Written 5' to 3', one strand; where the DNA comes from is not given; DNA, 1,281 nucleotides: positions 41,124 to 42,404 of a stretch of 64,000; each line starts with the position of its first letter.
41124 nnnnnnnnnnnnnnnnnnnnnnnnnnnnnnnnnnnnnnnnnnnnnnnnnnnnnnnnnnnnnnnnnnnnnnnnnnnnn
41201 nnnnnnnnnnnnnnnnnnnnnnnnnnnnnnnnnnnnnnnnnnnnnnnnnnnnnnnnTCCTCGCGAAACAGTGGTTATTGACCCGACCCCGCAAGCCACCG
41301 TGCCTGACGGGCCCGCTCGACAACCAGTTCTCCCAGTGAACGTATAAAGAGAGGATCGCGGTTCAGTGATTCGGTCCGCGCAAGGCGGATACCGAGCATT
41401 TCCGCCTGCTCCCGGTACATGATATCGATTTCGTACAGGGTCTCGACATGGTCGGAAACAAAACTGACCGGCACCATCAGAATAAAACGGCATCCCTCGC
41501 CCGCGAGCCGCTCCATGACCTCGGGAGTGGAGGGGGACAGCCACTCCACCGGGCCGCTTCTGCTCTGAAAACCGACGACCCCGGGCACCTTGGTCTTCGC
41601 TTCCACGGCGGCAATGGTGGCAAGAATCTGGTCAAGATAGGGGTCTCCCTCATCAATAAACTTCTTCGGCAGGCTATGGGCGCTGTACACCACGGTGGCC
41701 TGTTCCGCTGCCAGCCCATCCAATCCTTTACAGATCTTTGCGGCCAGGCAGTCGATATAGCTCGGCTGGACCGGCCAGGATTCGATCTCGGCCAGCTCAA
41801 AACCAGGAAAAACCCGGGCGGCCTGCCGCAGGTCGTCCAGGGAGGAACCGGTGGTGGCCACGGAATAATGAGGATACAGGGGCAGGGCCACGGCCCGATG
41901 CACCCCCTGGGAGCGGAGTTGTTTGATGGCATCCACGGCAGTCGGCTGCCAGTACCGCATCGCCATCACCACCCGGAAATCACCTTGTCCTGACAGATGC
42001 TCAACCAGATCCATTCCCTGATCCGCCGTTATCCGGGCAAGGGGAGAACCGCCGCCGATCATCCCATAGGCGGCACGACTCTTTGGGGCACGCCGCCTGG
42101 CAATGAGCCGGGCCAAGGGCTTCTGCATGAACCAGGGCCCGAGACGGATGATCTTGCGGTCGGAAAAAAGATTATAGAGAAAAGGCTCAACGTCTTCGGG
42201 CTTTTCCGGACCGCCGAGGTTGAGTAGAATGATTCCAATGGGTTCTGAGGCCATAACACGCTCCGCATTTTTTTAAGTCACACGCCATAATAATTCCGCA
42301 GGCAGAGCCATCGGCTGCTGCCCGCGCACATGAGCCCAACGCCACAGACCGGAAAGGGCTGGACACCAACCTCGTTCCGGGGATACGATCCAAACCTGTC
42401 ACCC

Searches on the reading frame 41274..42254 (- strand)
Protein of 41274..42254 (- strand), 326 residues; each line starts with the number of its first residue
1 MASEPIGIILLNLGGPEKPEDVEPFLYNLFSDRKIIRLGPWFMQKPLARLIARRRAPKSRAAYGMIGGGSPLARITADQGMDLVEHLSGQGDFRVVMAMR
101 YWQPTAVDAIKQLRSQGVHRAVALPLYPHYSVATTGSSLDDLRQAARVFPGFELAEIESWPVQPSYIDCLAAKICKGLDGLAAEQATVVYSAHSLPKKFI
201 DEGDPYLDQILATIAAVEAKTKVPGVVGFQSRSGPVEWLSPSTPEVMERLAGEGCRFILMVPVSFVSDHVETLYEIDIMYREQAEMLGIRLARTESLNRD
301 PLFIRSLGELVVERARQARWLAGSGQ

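Call 52: search_protein_families(library=pfam, proteins=[window:41274-42254:-], max_evalue=0.000001)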
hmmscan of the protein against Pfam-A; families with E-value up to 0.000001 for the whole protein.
window:41274-42254:- (326 aa): 1 family
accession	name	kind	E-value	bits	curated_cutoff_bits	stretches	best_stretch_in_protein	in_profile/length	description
PF00762.24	Ferrochelatase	-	4.1e-103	345.1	27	1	6-314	2-316/317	Ferrochelatase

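Call 55: find_encoding_contigs(protein=window:41274-42254:-, flank=500, max_places=3)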
Protein window:41274-42254:- (326 aa): 1 contig read that carries it; 1 place shown.
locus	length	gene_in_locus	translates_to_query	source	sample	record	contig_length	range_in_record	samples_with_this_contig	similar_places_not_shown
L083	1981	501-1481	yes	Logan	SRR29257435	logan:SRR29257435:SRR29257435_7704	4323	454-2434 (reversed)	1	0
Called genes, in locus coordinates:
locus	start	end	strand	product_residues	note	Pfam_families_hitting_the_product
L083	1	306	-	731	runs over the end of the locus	?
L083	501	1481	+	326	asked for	PF00762:Ferrochelatase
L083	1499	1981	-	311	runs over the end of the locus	?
